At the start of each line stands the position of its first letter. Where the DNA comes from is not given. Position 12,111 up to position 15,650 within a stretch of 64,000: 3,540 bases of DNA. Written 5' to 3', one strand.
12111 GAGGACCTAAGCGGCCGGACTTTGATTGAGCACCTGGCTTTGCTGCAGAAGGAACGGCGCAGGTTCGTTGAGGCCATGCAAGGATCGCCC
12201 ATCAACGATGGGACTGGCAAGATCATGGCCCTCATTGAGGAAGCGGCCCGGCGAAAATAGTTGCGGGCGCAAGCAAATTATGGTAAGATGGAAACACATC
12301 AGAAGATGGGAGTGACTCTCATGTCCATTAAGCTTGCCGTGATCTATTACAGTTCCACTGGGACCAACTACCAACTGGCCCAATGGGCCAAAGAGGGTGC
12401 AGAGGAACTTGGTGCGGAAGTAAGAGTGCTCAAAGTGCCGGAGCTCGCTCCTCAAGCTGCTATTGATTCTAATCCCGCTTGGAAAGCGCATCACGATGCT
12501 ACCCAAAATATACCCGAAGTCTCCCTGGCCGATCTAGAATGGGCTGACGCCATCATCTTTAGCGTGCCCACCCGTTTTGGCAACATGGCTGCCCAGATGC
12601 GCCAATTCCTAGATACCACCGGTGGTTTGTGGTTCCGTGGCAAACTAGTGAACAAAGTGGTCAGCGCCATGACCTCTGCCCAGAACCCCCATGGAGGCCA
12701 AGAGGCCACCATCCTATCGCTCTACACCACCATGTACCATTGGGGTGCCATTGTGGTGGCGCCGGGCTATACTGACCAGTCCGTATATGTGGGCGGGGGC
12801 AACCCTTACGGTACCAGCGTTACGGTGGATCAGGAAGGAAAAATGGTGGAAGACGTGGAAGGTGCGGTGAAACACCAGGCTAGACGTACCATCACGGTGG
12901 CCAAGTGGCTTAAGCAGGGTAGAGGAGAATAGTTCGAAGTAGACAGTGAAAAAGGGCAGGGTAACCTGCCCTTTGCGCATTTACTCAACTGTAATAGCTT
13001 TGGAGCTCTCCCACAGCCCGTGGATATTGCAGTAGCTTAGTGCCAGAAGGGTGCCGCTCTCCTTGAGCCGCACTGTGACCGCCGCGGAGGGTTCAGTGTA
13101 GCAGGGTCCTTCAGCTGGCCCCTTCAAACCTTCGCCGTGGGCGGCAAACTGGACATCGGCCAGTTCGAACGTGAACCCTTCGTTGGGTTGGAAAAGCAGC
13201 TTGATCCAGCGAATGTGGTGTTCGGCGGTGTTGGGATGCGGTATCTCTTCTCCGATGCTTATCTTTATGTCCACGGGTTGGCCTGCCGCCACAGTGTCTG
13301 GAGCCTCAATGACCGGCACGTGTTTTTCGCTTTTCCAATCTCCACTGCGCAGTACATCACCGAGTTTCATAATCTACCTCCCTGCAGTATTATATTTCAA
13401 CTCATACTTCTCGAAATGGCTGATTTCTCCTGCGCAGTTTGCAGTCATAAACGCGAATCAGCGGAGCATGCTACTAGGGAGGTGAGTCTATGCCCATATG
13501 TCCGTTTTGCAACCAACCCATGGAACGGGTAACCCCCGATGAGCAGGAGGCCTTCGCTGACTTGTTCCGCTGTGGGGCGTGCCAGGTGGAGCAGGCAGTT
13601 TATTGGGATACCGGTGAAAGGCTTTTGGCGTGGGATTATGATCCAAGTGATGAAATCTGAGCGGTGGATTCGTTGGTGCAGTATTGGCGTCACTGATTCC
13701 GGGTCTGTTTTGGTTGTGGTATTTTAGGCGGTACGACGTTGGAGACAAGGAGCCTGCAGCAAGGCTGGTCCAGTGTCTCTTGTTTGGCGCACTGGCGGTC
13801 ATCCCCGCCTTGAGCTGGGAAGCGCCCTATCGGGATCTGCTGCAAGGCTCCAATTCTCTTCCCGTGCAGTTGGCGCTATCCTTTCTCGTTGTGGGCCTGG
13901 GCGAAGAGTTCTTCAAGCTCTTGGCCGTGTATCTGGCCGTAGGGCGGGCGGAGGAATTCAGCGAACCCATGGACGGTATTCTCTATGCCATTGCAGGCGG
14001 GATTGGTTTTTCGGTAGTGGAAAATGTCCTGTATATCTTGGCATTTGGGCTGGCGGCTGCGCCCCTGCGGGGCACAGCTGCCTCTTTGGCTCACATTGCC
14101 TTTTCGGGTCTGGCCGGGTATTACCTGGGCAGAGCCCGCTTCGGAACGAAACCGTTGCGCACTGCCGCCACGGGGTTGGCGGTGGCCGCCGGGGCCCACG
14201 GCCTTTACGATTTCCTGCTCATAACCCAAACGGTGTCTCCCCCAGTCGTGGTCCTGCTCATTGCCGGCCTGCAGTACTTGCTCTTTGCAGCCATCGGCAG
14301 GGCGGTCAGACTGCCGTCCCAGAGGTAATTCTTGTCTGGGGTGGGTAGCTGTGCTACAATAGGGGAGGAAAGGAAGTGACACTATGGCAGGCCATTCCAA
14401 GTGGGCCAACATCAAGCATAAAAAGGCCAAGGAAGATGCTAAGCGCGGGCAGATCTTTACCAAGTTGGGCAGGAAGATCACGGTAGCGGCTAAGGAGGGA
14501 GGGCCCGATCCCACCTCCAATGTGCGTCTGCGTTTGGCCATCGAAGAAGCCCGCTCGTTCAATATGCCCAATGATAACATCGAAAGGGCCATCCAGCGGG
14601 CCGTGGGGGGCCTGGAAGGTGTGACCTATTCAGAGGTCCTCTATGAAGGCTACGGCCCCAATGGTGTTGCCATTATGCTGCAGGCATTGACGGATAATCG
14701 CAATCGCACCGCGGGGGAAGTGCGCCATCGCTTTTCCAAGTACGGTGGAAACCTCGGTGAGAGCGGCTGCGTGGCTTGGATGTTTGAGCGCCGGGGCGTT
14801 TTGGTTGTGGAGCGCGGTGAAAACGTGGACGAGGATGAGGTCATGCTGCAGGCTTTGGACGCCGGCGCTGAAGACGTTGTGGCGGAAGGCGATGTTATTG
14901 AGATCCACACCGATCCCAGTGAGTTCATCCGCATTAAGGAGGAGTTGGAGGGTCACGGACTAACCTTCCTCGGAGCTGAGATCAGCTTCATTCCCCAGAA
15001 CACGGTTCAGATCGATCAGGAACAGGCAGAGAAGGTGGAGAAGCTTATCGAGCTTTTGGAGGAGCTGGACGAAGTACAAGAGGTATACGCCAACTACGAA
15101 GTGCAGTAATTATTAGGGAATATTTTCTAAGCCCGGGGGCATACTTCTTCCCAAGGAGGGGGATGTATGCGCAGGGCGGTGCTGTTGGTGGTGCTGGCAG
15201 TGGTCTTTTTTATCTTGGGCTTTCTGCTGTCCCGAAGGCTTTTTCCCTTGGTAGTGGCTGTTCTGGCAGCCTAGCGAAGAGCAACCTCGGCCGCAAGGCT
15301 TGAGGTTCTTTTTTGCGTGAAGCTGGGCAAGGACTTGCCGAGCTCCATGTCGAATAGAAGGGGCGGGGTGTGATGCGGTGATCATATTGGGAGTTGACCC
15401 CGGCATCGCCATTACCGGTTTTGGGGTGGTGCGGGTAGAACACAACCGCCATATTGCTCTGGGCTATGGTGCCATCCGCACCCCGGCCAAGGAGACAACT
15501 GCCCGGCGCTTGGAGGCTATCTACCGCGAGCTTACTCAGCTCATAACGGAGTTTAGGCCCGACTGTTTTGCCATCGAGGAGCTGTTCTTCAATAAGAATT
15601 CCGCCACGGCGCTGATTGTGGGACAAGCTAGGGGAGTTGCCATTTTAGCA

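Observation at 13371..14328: Unlisted 56-aa zinc-ribbon ORF leading a PrsW-family protease gene, divergent from the superoxide reductase gene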

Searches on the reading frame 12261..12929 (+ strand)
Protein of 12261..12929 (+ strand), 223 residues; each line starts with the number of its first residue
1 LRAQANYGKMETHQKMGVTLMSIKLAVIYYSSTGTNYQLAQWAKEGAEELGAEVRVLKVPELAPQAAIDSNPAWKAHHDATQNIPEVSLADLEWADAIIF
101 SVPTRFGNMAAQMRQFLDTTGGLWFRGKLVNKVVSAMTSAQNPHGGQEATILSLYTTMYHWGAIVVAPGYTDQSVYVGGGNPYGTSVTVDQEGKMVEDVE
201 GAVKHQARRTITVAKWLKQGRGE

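Call 3: search_protein_families(library=pfam, proteins=[window:12261-12929:+], max_evalue=1)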
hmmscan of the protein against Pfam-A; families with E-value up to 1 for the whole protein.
window:12261-12929:+ (223 aa): 4 families
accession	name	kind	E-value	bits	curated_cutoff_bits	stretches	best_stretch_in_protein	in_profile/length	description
PF03358.20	FMN_red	-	5.8e-18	65.3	24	1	24-169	2-143/152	NADPH-dependent FMN reductase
PF00258.30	Flavodoxin_1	-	2.6e-11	44.3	25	1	27-156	1-137/143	Flavodoxin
PF02525.22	Flavodoxin_2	-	3.3e-09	37.2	27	1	27-163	5-167/198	Flavodoxin-like fold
PF12724.12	Flavodoxin_5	-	0.00021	22.1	27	1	89-119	38-68/145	Flavodoxin domain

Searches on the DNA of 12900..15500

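Call 63: search_rna_families(source=window, start=12900, end=15500, threshold=evalue, max_evalue=1)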
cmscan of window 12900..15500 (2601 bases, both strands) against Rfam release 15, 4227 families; matches with E-value up to 1: 2.
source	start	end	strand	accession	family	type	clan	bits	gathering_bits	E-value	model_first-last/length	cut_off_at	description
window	15278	15316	+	RF00489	ctRNA_p42d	Gene; antisense;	-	19.2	50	0.88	1-46/46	no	ctRNA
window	13535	13588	+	RF01276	sR53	Gene; snRNA; snoRNA; CD-box;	-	17.7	49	0.46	1-60/60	no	Small nucleolar RNA sR53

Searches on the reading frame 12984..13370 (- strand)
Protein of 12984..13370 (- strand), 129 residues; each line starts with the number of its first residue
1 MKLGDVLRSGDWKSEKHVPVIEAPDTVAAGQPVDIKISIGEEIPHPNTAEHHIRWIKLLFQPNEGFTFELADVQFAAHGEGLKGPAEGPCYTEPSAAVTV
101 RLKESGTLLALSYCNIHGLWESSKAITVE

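Call 3: search_protein_families(library=pfam, proteins=[window:12984-13370:-], max_evalue=1)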
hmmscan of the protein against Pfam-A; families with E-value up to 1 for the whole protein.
window:12984-13370:- (129 aa): 2 families
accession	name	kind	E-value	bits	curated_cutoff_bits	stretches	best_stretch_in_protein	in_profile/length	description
PF01880.24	Desulfoferrodox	-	1.4e-33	115.8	22.2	1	10-122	2-97/98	Desulfoferrodoxin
PF13501.12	SoxY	-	0.0036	17.9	28.4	0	91-128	70-107/112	Sulfur oxidation protein SoxY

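Call 4: search_protein_families(library=ncbifam, proteins=[window:12984-13370:-], max_evalue=1)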
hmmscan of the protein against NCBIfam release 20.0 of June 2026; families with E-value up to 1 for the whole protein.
window:12984-13370:- (129 aa): 2 families
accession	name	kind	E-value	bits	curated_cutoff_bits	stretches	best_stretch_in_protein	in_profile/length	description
TIGR00332.1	neela_ferrous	domain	3.4e-28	98.1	61.9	1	9-129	2-107/107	desulfoferrodoxin ferrous iron-binding domain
TIGR00320.1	dfx_rbo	equivalog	3.3e-11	43.5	146.9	2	8-59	40-83/125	desulfoferrodoxin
